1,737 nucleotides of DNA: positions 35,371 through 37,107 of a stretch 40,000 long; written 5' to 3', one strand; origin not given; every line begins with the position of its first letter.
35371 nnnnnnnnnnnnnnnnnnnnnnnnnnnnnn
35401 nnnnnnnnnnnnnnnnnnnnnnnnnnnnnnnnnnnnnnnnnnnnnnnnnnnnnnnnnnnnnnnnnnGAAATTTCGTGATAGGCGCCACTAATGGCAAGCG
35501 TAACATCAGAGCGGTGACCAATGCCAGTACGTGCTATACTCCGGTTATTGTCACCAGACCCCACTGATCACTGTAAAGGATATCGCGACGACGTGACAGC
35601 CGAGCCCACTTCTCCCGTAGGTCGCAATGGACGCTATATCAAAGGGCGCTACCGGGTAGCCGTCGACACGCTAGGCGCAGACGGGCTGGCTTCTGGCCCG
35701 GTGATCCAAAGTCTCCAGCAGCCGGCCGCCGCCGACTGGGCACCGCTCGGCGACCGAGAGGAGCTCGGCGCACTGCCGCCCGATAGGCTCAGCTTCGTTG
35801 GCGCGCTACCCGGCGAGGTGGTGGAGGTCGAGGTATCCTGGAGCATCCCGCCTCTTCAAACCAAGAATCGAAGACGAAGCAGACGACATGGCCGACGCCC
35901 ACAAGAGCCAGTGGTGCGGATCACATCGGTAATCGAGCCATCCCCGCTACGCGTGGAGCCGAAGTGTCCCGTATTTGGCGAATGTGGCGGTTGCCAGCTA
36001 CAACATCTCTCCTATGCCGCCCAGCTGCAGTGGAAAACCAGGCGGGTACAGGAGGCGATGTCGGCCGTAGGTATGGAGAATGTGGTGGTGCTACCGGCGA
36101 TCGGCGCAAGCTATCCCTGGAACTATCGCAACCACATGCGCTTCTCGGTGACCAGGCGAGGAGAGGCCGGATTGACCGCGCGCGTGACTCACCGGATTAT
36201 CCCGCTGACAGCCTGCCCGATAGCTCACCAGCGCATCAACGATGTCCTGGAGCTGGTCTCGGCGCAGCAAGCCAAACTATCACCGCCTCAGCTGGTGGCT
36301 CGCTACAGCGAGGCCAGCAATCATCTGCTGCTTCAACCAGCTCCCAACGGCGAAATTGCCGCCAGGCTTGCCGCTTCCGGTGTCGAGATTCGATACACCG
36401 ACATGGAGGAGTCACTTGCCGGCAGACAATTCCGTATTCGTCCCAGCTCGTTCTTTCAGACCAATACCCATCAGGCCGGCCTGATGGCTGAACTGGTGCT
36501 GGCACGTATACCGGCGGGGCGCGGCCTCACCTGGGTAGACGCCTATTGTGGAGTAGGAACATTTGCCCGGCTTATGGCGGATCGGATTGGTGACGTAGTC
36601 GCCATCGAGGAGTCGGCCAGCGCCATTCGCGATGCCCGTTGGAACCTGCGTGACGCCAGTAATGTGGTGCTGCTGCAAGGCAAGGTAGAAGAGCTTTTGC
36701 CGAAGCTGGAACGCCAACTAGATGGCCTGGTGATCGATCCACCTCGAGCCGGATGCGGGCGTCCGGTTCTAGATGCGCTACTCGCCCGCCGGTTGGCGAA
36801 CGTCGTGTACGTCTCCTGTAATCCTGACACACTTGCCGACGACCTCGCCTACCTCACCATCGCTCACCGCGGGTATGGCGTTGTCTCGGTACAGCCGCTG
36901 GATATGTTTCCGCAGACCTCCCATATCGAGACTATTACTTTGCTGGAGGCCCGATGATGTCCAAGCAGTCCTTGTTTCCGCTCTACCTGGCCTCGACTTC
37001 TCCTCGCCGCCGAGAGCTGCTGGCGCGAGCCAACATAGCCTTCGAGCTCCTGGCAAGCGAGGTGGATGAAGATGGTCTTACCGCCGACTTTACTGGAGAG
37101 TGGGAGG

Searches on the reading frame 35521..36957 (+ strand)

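Call 55: search_protein_families(library=pfam, proteins=[window:35521-36957:+], max_evalue=0.001)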
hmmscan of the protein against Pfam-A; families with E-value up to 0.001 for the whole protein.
window:35521-36957:+ (478 aa): 5 families
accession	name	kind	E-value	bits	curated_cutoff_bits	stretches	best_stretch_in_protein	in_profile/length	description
PF05958.17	tRNA_U5-meth_tr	-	2.8e-19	69.8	23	1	296-477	162-356/357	tRNA (Uracil-5-)-methyltransferase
PF13649.12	Methyltransf_25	-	6.3e-06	27.2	27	1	340-404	3-69/97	Methyltransferase domain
PF13847.12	Methyltransf_31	-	0.0001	22.5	27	1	335-396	4-69/145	Methyltransferase domain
PF05175.20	MTS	-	0.00033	20.8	23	0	324-408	21-107/170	Methyltransferase small domain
PF08241.18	Methyltransf_11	-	0.00048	21.2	21.2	0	341-401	3-62/95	Methyltransferase domain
